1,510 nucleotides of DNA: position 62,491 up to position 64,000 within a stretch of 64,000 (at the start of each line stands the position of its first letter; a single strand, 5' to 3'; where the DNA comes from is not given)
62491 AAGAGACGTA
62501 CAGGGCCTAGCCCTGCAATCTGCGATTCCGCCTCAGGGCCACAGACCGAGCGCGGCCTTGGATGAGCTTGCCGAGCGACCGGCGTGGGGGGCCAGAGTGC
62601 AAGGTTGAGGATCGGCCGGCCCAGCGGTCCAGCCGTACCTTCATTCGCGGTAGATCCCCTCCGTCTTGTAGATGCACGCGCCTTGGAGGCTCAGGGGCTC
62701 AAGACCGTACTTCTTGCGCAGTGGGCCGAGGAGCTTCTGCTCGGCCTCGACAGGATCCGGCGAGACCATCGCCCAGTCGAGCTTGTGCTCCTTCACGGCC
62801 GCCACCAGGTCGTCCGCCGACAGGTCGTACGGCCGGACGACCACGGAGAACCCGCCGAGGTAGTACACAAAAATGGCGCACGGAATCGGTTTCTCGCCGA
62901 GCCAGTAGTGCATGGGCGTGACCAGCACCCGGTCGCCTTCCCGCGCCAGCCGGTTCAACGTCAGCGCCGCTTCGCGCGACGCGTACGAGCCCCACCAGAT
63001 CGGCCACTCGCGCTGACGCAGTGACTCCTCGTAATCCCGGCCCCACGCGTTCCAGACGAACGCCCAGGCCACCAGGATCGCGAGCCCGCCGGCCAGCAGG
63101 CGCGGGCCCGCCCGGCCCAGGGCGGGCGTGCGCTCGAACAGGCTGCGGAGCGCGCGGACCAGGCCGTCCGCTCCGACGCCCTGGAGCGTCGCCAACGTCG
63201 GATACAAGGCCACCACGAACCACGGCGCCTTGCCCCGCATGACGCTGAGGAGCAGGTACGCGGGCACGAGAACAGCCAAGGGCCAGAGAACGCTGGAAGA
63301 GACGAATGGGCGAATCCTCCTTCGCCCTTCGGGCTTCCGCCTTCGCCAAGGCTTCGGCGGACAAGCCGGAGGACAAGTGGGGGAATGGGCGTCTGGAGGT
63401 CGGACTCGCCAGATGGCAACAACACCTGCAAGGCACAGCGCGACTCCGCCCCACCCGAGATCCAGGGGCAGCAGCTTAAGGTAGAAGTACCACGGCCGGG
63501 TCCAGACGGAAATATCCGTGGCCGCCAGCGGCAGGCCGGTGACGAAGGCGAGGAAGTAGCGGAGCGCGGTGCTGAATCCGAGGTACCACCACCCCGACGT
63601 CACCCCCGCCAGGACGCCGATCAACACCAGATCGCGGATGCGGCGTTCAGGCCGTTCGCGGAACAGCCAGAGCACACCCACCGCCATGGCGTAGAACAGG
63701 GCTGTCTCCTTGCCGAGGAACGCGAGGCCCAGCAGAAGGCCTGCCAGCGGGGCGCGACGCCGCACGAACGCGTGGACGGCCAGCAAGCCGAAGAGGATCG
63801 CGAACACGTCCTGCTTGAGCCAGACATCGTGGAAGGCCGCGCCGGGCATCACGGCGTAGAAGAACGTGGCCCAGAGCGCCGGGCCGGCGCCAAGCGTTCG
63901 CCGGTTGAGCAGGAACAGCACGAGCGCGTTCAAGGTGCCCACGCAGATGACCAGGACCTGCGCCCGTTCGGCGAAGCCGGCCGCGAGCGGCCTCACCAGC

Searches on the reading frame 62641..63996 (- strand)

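Call 37: search_protein_families(library=pfam, proteins=[window:62641-63996:-], max_evalue=0.001)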
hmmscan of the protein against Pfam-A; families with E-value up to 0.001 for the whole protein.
window:62641-63996:- (451 aa): 1 family
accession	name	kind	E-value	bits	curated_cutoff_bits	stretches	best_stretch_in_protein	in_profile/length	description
PF13231.12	PMT_2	-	8.4e-07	29.8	26.1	1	15-122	27-140/160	Dolichyl-phosphate-mannose-protein mannosyltransferase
